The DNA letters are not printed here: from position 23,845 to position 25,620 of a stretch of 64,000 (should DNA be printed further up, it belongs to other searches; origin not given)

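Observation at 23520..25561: Self-contained two-gene cassette: ABC/OLD-class ATPase plus overlapping minimal PD-(D/E)xK-like protein, a candidate uncharacterised defence module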

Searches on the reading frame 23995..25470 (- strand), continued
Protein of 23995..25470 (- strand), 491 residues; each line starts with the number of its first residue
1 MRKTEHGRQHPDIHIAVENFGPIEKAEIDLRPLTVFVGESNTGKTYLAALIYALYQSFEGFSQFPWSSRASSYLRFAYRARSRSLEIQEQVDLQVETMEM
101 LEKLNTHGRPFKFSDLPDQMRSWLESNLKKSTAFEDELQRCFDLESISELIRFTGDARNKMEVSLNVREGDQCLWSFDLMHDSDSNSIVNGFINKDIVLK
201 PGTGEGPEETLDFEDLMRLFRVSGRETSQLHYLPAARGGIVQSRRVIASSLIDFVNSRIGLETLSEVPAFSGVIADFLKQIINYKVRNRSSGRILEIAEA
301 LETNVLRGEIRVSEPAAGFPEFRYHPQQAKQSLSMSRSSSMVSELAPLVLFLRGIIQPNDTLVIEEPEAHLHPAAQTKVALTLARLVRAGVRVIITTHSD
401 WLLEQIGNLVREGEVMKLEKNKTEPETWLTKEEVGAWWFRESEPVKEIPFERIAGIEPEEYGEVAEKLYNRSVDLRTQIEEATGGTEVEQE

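Call 56: search_protein_families(library=padloc, proteins=[L010:1352-2740:+, L010:2754-3350:+, L011:3004-4407:+, L011:4404-4934:+, L012:1966-3417:+, L012:3419-4048:+], max_evalue=0.001)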
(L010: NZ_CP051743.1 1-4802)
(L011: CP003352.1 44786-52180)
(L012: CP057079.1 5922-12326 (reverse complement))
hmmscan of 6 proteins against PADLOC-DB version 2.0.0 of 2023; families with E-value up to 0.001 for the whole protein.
L010:1352-2740:+ (462 aa): 55 families (the best 25 are shown)
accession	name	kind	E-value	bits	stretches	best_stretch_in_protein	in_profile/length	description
PDLC04032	PD-T4-4_A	-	3.2e-123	410.2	1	1-459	1-469/474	-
PDLC04033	PD-T4-4_A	-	2.9e-109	364.3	1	1-456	1-455/460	-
PDLC04664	PDC-M47A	-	6.3e-92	306.9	1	1-426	1-413/461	-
PDLC02979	AriA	-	1.6e-28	98.5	1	2-381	5-373/373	-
PDLC03878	NsnB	-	2.5e-18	65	1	2-430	4-328/345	-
PDLC04214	HEC-02A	-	1.4e-16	58.7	1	273-385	175-286/338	-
PDLC02980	AriA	-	1e-15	56.5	1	21-381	1-303/304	-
PDLC04213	HEC-02A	-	1.8e-15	55.4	1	265-388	168-283/337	-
PDLC02358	Old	-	1.4e-13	48.5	2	338-387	286-335/578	Old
PDLC04710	PDC-M56A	-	4.5e-12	43.7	1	337-452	241-352/382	-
PDLC04146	HEC-02B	-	2.2e-11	41.4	1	318-393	219-295/344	-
PDLC02915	ATPase-Toprim_I-B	-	4.3e-11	40.3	2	339-388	258-306/623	-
PDLC02914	ATPase-Toprim_I-B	-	4.9e-11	40.5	1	318-387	185-254/443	-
PDLC04177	HEC-01A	-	1.8e-10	38.4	1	301-387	263-346/393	-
PDLC00289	PtuA1|PtuA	-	2.3e-10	38.1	1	286-389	201-301/404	AAA ATPase domain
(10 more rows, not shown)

L010:2754-3350:+ (198 aa): 5 families
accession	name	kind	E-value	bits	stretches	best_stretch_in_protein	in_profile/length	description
PDLC04035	PD-T4-4_B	-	1.1e-43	147.3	1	1-170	1-167/206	-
PDLC04034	PD-T4-4_B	-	3.3e-10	38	1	23-173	24-163/190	-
PDLC04037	PD-T4-4_B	-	1.1e-06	26.5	1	2-182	6-171/190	-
PDLC04668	PDC-M47B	-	2.1e-05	22.3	1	3-188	5-172/186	-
PDLC04666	PDC-M47B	-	0.00016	19.5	1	75-140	48-114/174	-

L011:3004-4407:+ (467 aa): 35 families (the best 25 are shown)
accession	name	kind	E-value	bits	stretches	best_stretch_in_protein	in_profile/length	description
PDLC04033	PD-T4-4_A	-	1.1e-65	220.7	1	3-416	5-392/460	-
PDLC04664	PDC-M47A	-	4.2e-46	155.8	1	2-405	4-380/461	-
PDLC04032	PD-T4-4_A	-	3.5e-38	129.8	1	3-406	5-406/474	-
PDLC02979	AriA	-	1.8e-19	68.8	1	2-391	7-373/373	-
PDLC02980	AriA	-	9.1e-14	50.1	1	21-391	3-303/304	-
PDLC04214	HEC-02A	-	1e-13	49.3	1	262-411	159-302/338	-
PDLC03878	NsnB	-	3e-12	45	1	3-445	7-325/345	-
PDLC04710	PDC-M56A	-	1.2e-11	42.3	1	342-414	235-305/382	-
PDLC02358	Old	-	3.5e-09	34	1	341-416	279-357/578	Old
PDLC00075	GajA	-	7.9e-09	32.6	1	330-416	253-338/536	AAA ATPase domain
PDLC04177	HEC-01A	-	3.4e-08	30.9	1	349-398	299-347/393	-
PDLC04148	HEC-03B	-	4e-08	30.7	1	270-437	262-428/458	-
PDLC00303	PtuA1|PtuA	-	1.2e-07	29.1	1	215-392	117-283/386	AAA ATPase domain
PDLC04175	HEC-01A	-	1.6e-07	28.7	1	346-403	268-326/363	-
PDLC00273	PtuA1|PtuA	-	5e-07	27.1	1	237-394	129-272/375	AAA ATPase domain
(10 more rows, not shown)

L011:4404-4934:+ (176 aa): 3 families
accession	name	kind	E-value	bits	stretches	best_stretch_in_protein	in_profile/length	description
PDLC04668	PDC-M47B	-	1.8e-07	29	1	23-111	23-113/186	-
PDLC04667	PDC-M47B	-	7.2e-05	20.7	1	72-124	45-95/158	-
PDLC04665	PDC-M47B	-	9.2e-05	20.2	1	30-134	33-142/202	-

L012:1966-3417:+ (483 aa): 69 families (the best 25 are shown)
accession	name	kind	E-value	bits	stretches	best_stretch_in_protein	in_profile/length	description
PDLC04032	PD-T4-4_A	-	2.9e-260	862.1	1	1-482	1-473/474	-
PDLC04033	PD-T4-4_A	-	3.4e-90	301.4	1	1-476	1-455/460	-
PDLC04664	PDC-M47A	-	1.1e-67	227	1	1-454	1-421/461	-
PDLC04214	HEC-02A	-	4.7e-19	66.9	1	288-405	171-286/338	-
PDLC03878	NsnB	-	1.5e-18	65.7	1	2-449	4-327/345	-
PDLC02979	AriA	-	1.9e-18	65.4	1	2-401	5-373/373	-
PDLC04213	HEC-02A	-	2.2e-18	64.9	1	281-407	159-282/337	-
PDLC02980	AriA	-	1.4e-15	56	1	21-401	1-303/304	-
PDLC00285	PtuA1|PtuA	-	1.9e-12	45.2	1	336-407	263-336/432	AAA ATPase domain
PDLC02358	Old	-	5.2e-12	43.3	1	359-405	287-333/578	Old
PDLC00266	PtuA1|PtuA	-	1.5e-11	42.2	1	329-407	306-386/483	AAA ATPase domain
PDLC04146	HEC-02B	-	2.9e-11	41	1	289-412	174-294/344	-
PDLC00283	PtuA1|PtuA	-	6.2e-11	40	1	324-414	265-358/448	AAA ATPase domain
PDLC00289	PtuA1|PtuA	-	1.9e-10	38.4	1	334-409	226-300/404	AAA ATPase domain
PDLC02981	AriAB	-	1.9e-10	38.1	1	339-444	313-422/694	-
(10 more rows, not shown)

L012:3419-4048:+ (209 aa): 5 families
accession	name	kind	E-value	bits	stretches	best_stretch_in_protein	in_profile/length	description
PDLC04035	PD-T4-4_B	-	6.1e-108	357.1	1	1-208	1-205/206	-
PDLC04034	PD-T4-4_B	-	8.5e-12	43.2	1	24-148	23-137/190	-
PDLC04037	PD-T4-4_B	-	6.2e-09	33.9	1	1-163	1-151/190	-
PDLC04036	PD-T4-4_B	-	2.5e-06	25.6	1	25-165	23-166/203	-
PDLC04668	PDC-M47B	-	6.4e-06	24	1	39-144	37-130/186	-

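Call 60: find_homologous_proteins(query=L012:3419-4045:+, max_evalue=0.001)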
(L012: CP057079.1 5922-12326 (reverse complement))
Query L012:3419-4045:+ (209 aa): 25 proteins with E <= 0.001 among 260 candidates.
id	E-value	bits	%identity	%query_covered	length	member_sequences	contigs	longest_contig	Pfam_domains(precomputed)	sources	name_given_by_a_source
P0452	4.7e-126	436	99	100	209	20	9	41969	-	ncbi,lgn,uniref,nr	ncbi:TPA: hypothetical protein ACIX09_004499 [Escherichia coli]|uniref:hypothetical protein n=1 Tax=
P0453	7.3e-101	354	80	100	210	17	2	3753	-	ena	-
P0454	3.2e-100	352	79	100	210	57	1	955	-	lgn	-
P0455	4.5e-99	348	78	100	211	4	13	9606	-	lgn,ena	-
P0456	4.4e-97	342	75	100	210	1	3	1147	-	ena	-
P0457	1.7e-96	340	75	100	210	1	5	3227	-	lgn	-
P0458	1.9e-93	330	71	100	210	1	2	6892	-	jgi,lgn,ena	-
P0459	6.7e-91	321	72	100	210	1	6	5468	-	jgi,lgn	-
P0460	4.3e-90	319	75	100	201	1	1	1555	-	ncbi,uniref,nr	ncbi:hypothetical protein [Klebsiella variicola]|uniref:hypothetical protein n=1 Tax=Klebsiella vari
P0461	7.9e-88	311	71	100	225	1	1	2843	-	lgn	-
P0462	2.4e-85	303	66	100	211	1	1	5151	-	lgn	-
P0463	5.8e-85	302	66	100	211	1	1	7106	-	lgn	-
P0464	1.0e-84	301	66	100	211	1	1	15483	-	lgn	-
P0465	5.8e-84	299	67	100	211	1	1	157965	-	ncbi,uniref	ncbi:hypothetical protein [Pectobacterium versatile]|uniref:hypothetical protein n=1 Tax=Pectobacter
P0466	8.2e-84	298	65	100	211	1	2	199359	-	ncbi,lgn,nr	ncbi:TPA: hypothetical protein SJ428_004316 [Yersinia enterocolitica]|nr:hypothetical protein [Yersi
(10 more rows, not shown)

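Call 97: predict_structure(alignment_id=A6)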
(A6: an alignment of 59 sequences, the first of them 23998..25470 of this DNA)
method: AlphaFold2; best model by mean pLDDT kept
length: 491 residues; sequences in the alignment: 59
mean_pLDDT: 66.9   pTM: 0.66
mean pLDDT of the five models: 66.9, 62.7, 60.1, 59.7, 59.3
residues with pLDDT >= 90: 4; 70-90: 232; 50-70: 165; < 50: 90
segments of 3 or more residues with pLDDT < 50: 1-11, 203-208, 222-226, 243-271, 455-491
pLDDT, mean of each block of 10 residues (from residue 1): 34 61 69 82 71 64 58 70 58 74 76 82 75 68 65 57 68 74 65 77 48 71 53 68 47 36 37 70 65 83 86 66 82 74 81 83 77 82 88 86 85 71 66 83 75 50 40 40 38 31
secondary structure, 60 per line:
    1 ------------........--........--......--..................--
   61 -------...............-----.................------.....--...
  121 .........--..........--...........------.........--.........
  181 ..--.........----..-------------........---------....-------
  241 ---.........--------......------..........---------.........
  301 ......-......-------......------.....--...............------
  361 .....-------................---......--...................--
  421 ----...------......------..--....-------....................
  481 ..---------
elements in order: E13-20 E23-30 E33-38 H41-58 H68-82 H88-104 H118-129 H132-141 H144-154 E161-169 E172-182 E185-193 H213-220 E230-233 H244-252 H261-266 H273-282 H292-306 E308-313 E321-326 H340-354 E361-365 H373-388 E392-397 H400-418 E434-439 H450-453 H461-482

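Call 99: fold_search(model_id=the predicted structure, library=pdb)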
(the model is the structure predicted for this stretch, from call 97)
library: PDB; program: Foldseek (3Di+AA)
matches with E <= 10: 998; with E <= 0.001: 136
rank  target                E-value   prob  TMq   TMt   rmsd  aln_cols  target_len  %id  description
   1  9lpa_B                2.0e-08  1.00  0.32  0.22  19.1       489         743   13  The cryo-EM structure of retron Eco8 in an active state (released 2025-11-19)
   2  8eea_B                5.5e-08  1.00  0.35  0.44  16.4       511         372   12  Structure of E.coli Septu (PtuAB) complex (released 2023-12-27)
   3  8eea_A                5.8e-08  1.00  0.35  0.44  16.1       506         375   13  Structure of E.coli Septu (PtuAB) complex (released 2023-12-27)
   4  5h68_A                1.1e-07  1.00  0.38  0.55  14.7       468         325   13  Crystal structure of an engaged dimer of the Geobacillus stearothermophilus SMC head domain (released 2017-03-15)
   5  9e91_A                1.6e-07  1.00  0.32  0.39  13.4       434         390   14  Ec83 Retron PtuA Dimer bound to ATP (released 2025-07-02)
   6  8sux_C                1.8e-07  1.00  0.31  0.39  16.3       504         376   12  Structure of E. coli PtuA hexamer (released 2024-01-10)
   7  4i99_A                3.0e-07  1.00  0.36  0.51  14.0       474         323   11  Crystal structure of the SmcHead bound to the C-winged helix domain of ScpA (released 2013-01-30)
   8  9n69_D                3.3e-07  1.00  0.31  0.35  17.7       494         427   16  Structure of the retron IA complex with HNH nuclease in the "down" orientation (released 2025-04-23)
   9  8sux_F                3.5e-07  1.00  0.32  0.40  15.3       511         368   11  Structure of E. coli PtuA hexamer (released 2024-01-10)
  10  9vhe_D                3.9e-07  1.00  0.34  0.38  14.1       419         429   16  cryoEM structure of retron-Eco7 complex (released 2025-12-31)
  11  5h68_B                4.2e-07  1.00  0.36  0.50  15.2       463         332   15  Crystal structure of an engaged dimer of the Geobacillus stearothermophilus SMC head domain (released 2017-03-15)
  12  4i99_B                4.4e-07  1.00  0.37  0.52  14.5       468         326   12  Crystal structure of the SmcHead bound to the C-winged helix domain of ScpA (released 2013-01-30)
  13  9e91_B                4.4e-07  1.00  0.30  0.36  15.5       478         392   12  Ec83 Retron PtuA Dimer bound to ATP (released 2025-07-02)
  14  9l7p_C                4.4e-07  1.00  0.32  0.37  15.1       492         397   15  Cryo-EM structure of retron Ec78 system complex (released 2025-12-10)
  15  8ee4_E                5.5e-07  1.00  0.31  0.38  17.3       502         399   10  Structure of PtuA (released 2024-01-03)
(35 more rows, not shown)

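Call 101: get_annotated_region(hit=H32, flank=3000)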
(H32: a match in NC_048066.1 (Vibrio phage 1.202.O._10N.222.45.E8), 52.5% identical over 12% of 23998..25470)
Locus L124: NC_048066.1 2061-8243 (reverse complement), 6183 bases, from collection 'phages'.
description: Vibrio phage 1.202.O._10N.222.45.E8, partial genome.
organism: Vibrio phage 1.202.O._10N.222.45.E8 (NCBI taxid 1881262)
taxonomy: Viruses; Duplodnaviria; Heunggongvirae; Uroviricota; Caudoviricetes; Peduoviridae; Canoevirus; Canoevirus canoe
host: Vibrio cyclitrophicus; source: iron chloride precipitation of 0.2um-filtered seawater, resuspended in oxalate solution; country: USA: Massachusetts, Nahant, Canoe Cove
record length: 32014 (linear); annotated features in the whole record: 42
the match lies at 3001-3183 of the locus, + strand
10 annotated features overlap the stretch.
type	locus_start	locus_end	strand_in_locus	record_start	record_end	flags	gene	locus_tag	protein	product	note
CDS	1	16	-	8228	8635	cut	-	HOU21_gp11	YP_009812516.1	coil containing protein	NVP1202O_11; tara_best_match:OM-RGC.v1.024268268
CDS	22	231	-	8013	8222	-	-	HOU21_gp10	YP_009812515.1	hypothetical protein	NVP1202O_10; egg:none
CDS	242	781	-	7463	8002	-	-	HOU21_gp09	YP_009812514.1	CII-like transcriptional activator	NVP1202O_09; aclame_best_match:protein:proph:176026; tara_best_match:OM-RGC.v1.020727682; ...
CDS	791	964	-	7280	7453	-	-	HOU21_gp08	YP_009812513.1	hypothetical protein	NVP1202O_08; tara_best_match:OM-RGC.v1.038128605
CDS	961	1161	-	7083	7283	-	-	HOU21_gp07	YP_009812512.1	Cox-like excisionase and repressor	NVP1202O_07; aclame_best_match:protein:proph:174078; tara_best_match:OM-RGC.v1.035569398; ...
CDS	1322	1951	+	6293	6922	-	-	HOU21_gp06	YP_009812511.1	transcriptional repressor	NVP1202O_06; aclame_best_match:protein:proph:164499; tara_best_match:OM-RGC.v1.016440437; ...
CDS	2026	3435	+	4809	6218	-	-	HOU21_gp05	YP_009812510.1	AAA family ATPase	NVP1202O_05; tara_best_match:OM-RGC.v1.002332198; pfam:PF13304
CDS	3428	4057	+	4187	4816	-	-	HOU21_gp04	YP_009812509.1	hypothetical protein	NVP1202O_04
CDS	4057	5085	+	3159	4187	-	-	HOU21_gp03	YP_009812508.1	integrase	NVP1202O_03; aclame_best_match:protein:proph:164506; tara_best_match:OM-RGC.v1.004711837; ...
CDS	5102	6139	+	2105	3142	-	-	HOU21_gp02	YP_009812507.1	hypothetical protein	NVP1202O_02; aclame_best_match:protein:plasmid:24367; tara_best_match:OM-RGC.v1.004697219; egg:ENOG4111HU7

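Call 102: search_protein_families(library=padloc, proteins=[L124:2026-3432:+, L124:3428-4054:+], max_evalue=0.01)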
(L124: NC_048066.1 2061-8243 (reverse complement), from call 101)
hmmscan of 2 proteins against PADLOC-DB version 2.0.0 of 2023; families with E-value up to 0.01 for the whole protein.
L124:2026-3432:+ (469 aa): 103 families (the best 25 are shown)
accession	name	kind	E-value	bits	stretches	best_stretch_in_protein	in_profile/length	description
PDLC04032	PD-T4-4_A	-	6.4e-185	613.6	1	1-469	1-474/474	-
PDLC04033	PD-T4-4_A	-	1.1e-112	375.6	1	1-465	1-459/460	-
PDLC04664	PDC-M47A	-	1.3e-85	286.1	1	1-462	1-458/461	-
PDLC02979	AriA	-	9.5e-26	89.4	1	2-381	5-373/373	-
PDLC03878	NsnB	-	8e-21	73.2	1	3-425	5-321/345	-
PDLC02980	AriA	-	5.7e-15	54.1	1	277-381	220-303/304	-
PDLC04213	HEC-02A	-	6.7e-15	53.5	1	257-385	153-280/337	-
PDLC04710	PDC-M56A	-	1.2e-14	52.2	2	2-76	3-79/382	-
PDLC04214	HEC-02A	-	2.1e-14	51.5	1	276-385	176-286/338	-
PDLC02358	Old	-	9.7e-14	49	1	334-393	282-343/578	Old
PDLC02981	AriAB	-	1.1e-13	48.7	2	298-384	291-380/694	-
PDLC04177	HEC-01A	-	1.4e-13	48.7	1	296-389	258-351/393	-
PDLC00305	PtuA1|PtuA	-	2.4e-12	44.9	2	339-402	247-309/392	AAA ATPase domain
PDLC04175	HEC-01A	-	2.2e-11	41.4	1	311-387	245-318/363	-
PDLC00289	PtuA1|PtuA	-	2.6e-11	41.2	1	304-401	216-314/404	AAA ATPase domain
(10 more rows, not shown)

L124:3428-4054:+ (209 aa): 5 families
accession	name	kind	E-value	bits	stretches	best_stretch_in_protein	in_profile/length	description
PDLC04035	PD-T4-4_B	-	6.5e-18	63.1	1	7-137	4-141/206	-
PDLC04034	PD-T4-4_B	-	1.2e-08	32.9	1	29-170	26-160/190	-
PDLC04666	PDC-M47B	-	9.8e-08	30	1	25-152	7-129/174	-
PDLC04037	PD-T4-4_B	-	9.9e-05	20.2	1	28-133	24-128/190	-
PDLC04668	PDC-M47B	-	0.00012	19.9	1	9-152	8-144/186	-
